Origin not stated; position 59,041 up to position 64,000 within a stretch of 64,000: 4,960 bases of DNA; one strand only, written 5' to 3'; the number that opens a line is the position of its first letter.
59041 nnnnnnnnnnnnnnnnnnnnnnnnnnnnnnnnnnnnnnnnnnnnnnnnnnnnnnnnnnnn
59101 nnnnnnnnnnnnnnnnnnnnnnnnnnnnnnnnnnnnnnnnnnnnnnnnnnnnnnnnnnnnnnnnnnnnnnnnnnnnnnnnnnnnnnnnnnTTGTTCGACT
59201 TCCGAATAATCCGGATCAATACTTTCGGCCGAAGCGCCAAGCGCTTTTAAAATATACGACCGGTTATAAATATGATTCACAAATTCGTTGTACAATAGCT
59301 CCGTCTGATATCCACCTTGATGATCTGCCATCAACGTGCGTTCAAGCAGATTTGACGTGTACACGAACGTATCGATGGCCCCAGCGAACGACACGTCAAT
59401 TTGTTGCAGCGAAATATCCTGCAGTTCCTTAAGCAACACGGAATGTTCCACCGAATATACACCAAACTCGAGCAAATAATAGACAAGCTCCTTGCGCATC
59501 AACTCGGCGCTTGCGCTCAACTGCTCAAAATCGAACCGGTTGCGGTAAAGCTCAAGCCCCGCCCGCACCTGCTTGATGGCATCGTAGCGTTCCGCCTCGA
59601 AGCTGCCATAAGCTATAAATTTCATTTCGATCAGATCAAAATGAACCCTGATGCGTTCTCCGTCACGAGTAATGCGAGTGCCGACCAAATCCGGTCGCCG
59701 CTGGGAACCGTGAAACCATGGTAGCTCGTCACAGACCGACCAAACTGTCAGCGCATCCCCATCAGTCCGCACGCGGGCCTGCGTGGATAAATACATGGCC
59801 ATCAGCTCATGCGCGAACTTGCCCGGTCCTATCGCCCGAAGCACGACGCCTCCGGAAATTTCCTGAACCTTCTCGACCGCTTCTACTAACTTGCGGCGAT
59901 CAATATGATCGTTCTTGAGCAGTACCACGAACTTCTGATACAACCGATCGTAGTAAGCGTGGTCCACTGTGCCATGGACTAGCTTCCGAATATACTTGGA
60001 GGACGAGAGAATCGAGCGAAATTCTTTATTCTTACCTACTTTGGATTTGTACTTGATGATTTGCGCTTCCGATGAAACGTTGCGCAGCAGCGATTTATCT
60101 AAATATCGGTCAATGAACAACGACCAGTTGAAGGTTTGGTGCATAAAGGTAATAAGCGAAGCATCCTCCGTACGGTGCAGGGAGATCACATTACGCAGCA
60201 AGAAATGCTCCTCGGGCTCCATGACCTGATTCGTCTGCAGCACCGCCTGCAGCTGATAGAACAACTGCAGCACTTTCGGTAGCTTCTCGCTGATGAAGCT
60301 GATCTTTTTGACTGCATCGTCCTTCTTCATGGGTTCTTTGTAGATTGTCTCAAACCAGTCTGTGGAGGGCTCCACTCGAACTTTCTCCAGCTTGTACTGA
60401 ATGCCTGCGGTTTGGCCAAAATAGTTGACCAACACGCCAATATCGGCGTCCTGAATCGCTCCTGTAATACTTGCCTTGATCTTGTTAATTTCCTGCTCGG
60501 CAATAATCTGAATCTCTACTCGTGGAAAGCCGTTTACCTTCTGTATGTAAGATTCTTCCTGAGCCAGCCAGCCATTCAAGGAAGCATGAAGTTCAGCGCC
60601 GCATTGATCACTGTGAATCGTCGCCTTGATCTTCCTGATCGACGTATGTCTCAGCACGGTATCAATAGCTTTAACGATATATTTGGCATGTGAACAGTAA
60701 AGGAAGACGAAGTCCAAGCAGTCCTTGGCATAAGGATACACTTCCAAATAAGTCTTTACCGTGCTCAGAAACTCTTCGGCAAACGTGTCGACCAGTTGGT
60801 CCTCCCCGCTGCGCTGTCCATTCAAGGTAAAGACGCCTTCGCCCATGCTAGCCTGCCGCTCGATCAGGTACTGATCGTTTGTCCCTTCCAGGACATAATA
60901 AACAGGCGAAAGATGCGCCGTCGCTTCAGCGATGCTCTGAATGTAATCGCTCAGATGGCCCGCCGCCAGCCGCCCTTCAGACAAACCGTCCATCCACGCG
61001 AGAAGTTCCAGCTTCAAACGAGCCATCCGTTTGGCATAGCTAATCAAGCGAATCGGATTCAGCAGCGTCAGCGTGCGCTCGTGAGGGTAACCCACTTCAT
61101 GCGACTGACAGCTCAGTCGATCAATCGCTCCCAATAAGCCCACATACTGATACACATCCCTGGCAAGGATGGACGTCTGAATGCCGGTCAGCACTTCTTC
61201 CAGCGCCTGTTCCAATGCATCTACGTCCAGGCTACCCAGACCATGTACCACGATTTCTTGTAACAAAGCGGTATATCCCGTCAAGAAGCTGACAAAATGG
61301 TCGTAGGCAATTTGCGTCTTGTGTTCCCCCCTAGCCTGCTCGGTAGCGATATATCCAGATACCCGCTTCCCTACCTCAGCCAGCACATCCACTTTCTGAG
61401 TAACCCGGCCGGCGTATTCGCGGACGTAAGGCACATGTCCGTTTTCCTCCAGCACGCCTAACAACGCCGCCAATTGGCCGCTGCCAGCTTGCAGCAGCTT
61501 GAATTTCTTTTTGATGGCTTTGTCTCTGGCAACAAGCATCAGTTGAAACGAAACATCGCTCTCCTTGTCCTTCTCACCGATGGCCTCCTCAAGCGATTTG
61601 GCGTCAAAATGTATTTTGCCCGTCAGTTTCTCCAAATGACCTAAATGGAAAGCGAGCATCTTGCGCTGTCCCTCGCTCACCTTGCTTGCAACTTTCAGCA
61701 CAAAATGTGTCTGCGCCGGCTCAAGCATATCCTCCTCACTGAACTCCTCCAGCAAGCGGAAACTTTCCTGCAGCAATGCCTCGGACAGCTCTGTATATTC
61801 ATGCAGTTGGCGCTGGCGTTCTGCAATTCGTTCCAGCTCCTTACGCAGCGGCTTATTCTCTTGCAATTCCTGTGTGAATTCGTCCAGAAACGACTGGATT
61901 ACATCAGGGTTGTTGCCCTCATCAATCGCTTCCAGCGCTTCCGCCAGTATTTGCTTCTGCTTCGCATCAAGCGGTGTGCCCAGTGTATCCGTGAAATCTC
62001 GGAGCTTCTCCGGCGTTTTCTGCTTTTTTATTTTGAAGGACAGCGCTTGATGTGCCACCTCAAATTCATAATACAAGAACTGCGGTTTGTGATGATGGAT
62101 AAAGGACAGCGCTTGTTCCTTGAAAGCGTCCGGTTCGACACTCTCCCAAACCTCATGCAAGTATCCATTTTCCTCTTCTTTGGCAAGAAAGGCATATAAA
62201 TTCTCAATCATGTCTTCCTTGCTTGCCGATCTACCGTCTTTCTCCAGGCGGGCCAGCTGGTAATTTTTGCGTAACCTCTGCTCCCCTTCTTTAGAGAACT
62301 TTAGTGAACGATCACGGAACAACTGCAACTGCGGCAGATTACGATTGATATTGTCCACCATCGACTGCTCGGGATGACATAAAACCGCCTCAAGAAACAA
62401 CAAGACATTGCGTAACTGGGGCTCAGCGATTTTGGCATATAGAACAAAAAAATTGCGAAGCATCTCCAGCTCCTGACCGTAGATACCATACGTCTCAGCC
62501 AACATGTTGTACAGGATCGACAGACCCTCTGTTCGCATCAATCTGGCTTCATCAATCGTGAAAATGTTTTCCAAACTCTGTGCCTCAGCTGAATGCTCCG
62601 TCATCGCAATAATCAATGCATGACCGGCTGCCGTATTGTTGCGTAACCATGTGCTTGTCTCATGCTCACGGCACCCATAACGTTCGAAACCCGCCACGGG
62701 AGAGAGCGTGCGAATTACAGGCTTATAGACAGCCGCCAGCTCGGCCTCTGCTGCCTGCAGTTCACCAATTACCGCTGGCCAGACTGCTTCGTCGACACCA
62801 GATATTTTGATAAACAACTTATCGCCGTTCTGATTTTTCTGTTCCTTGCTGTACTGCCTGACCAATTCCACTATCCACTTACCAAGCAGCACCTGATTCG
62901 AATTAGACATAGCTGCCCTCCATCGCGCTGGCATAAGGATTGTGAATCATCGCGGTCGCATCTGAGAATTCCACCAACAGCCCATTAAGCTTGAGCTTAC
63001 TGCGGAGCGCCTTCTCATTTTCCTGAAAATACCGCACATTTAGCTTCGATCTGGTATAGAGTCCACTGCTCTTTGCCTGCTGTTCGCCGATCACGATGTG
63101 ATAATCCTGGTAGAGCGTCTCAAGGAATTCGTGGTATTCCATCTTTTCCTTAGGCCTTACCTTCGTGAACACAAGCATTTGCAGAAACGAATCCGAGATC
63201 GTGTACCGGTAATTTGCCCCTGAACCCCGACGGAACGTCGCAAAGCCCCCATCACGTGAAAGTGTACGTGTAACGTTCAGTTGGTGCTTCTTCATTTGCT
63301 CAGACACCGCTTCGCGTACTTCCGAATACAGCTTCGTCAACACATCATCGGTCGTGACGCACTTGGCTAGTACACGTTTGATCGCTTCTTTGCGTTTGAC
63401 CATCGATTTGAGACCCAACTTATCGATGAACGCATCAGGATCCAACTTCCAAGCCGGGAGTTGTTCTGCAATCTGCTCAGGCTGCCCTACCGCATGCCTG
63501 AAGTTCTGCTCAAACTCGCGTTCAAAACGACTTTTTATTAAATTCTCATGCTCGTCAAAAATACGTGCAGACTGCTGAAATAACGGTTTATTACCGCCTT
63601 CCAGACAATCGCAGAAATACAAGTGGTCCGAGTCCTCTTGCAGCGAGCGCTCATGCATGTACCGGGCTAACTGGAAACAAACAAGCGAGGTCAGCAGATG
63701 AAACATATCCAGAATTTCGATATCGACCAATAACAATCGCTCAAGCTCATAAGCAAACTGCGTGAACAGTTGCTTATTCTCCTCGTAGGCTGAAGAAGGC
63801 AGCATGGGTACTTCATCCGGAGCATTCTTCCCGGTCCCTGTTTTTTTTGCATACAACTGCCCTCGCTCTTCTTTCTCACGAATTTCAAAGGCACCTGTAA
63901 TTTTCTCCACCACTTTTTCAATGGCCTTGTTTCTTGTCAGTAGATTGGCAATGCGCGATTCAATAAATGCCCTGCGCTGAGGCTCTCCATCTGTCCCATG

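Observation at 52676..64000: Phosphorothioation-type (Ssp/Dnd-like) modification plus restriction cluster, running off the window end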

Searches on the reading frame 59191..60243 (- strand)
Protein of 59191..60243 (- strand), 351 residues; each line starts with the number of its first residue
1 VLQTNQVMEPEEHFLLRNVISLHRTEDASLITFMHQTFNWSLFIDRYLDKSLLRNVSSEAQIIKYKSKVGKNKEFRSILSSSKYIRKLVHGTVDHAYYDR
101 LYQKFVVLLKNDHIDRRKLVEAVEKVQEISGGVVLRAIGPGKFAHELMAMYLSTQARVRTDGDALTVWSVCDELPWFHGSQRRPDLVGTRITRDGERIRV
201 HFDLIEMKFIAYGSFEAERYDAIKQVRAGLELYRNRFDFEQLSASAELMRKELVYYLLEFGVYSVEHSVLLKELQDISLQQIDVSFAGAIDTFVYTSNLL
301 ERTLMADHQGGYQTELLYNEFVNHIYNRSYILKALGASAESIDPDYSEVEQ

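Call 80: find_homologous_proteins(query=window:59191-60243:-, max_evalue=0.001)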
Query window:59191-60243:- (351 aa): 2 proteins with E <= 0.001 among 3254 candidates.
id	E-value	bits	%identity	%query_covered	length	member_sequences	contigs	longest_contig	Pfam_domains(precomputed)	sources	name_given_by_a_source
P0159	1.4e-95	338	48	100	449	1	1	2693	-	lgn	-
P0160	3.5e-72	261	53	65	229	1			-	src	-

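Call 90: predict_structure(alignment_id=A5)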
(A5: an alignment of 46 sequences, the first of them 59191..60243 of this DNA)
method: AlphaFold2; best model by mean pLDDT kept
length: 351 residues; sequences in the alignment: 46
mean_pLDDT: 77.5   pTM: 0.74
mean pLDDT of the five models: 77.5, 77.1, 76.9, 75.8, 75.4
residues with pLDDT >= 90: 155; 70-90: 86; 50-70: 45; < 50: 65
segments of 3 or more residues with pLDDT < 50: 1-6, 15-24, 39-52, 59-61, 63-84, 349-351
pLDDT, mean of each block of 10 residues (from residue 1): 45 50 51 56 45 49 43 38 49 69 91 92 87 74 87 84 83 88 95 95 97 90 97 94 88 87 86 95 97 91 78 91 95 90 69 32
secondary structure, 60 per line:
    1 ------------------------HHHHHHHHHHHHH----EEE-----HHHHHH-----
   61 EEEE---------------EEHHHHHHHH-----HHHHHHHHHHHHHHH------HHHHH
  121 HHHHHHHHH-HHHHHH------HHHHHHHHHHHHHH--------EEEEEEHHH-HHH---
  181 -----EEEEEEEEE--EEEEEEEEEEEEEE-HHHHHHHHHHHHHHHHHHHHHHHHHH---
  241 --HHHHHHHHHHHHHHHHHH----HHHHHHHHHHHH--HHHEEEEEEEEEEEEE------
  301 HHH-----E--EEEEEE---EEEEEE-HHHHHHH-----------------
elements in order: H25-37 E42-44 H50-55 E61-64 H82-89 H95-109 H116-129 H131-136 H143-156 E165-170 E186-194 E197-210 H212-237 H243-260 H265-276 E282-294 E312-317 E321-326 H328-334

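Call 104: search_solved_structures(query=A5, max_evalue=5)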
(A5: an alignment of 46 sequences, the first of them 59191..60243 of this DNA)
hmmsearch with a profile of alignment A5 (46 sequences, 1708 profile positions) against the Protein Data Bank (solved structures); distinct sequences matched with E-value up to 5: 16.
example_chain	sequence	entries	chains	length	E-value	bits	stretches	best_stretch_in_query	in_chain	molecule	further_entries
2iuu_A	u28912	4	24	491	1.1e-60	208.6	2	1340-1575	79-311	DNA TRANSLOCASE FTSK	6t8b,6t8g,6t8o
2iut_A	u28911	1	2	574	2.1e-60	207.8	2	1340-1575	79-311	DNA TRANSLOCASE FTSK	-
2ius_A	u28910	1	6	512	3.9e-59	203.5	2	1353-1577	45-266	DNA TRANSLOCASE FTSK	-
6o1w_A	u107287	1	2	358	1.7e-33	118.6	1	1470-1683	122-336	DNA translocase coupling protein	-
6o1x_A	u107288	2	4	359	1.7e-33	118.5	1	1470-1683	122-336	DNA translocase coupling protein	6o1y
6o1z_A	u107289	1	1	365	1.8e-33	118.5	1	1470-1683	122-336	DNA translocase coupling protein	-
4nh0_A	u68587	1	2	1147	2.9e-28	101.2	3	1454-1668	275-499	Cell divisionFtsK/SpoIIIE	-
9qks_G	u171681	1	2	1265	4.7e-27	97.2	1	1425-1672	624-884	ESX secretion system protein YukB,Green fluorescent protein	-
7np7_C1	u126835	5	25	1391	4.9e-17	63.9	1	1452-1656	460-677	ESX-5 secretion system protein EccC5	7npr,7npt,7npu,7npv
7b9f_C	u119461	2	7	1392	6e-16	60.3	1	1469-1656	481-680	EccC5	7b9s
4n1a_A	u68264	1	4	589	5.3e-11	44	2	1471-1658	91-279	Cell divisionFtsK/SpoIIIE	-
5fv0_A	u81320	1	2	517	8.2e-10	40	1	1485-1593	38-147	ESX secretion system protein EccC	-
4lya_A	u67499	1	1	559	1e-09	39.7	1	1485-1593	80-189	Uncharacterized protein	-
9jv8_A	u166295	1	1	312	1.5e-05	25.9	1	1471-1657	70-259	ESX-1 secretion system protein EccCb1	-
6jd5_A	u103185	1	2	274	0.0063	17.2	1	1478-1522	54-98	ESX conserved component EccC2. ESX-2 type VII secretion system protein. Possible membrane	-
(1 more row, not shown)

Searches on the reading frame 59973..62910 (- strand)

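Call 79: search_protein_families(library=pfam, proteins=[window:59973-62910:-], max_evalue=10)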
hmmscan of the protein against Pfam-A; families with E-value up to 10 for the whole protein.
window:59973-62910:- (979 aa): 6 families
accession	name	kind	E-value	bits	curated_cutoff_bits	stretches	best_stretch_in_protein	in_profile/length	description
PF10006.14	DUF2249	-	0.014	15.7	29.5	1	265-289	26-50/70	Uncharacterized conserved protein (DUF2249)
PF09748.14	Med10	-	0.016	15.5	23.3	1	297-369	35-102/119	Transcription factor subunit Med10 of Mediator complex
PF13935.11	Ead_Ea22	-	0.026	15.5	27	1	314-378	52-109/139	Ead/Ea22-like protein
PF04286.17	DUF445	-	0.45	10.8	33.8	1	287-571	56-336/368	Protein of unknown function (DUF445)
PF14497.11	GST_C_3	-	1.6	9.4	21.6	1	851-888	6-42/104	Glutathione S-transferase, C-terminal domain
PF09403.15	FadA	-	7.6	7.5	28.5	0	318-377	37-97/99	Adhesion protein FadA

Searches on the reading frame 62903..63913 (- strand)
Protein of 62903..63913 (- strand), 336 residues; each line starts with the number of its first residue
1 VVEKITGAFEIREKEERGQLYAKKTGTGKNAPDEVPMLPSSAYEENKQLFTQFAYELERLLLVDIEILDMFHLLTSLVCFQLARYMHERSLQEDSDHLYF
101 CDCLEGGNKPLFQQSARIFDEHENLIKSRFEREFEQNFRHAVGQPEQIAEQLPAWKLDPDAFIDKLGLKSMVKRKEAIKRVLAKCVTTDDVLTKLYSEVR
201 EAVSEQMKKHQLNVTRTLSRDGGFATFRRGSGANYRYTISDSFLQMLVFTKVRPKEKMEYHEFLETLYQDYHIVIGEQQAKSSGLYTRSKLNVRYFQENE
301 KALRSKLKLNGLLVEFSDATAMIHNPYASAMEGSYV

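Call 3: search_protein_families(library=pfam, proteins=[window:62903-63913:-], max_evalue=0.01)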
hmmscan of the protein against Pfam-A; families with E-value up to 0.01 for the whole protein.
window:62903-63913:- (336 aa): 0 families

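Call 4: search_protein_families(library=padloc, proteins=[window:62903-63913:-], max_evalue=0.01)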
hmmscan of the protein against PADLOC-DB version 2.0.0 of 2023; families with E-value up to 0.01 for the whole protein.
window:62903-63913:- (336 aa): 4 families
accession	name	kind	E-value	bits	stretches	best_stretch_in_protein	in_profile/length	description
PDLC02801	SspG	-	3.5e-50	169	1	45-327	239-532/533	SspG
PDLC02799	SspG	-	1.3e-29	101.7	1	44-327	231-498/498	SspG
PDLC02802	SspG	-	7.4e-19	65.9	1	44-327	247-519/519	SspG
PDLC02800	SspG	-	1e-14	52.5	1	163-327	309-476/476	SspG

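Call 5: search_protein_families(library=ncbifam, proteins=[window:62903-63913:-], max_evalue=0.01)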
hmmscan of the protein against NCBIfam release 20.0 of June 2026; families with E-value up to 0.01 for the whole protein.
window:62903-63913:- (336 aa): 1 family
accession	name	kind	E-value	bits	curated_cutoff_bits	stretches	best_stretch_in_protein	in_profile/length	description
NF047733.1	antiphage_MADS7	equivalog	2e-05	23.8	410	1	173-320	368-520/529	methylation-associated defense system protein MAD7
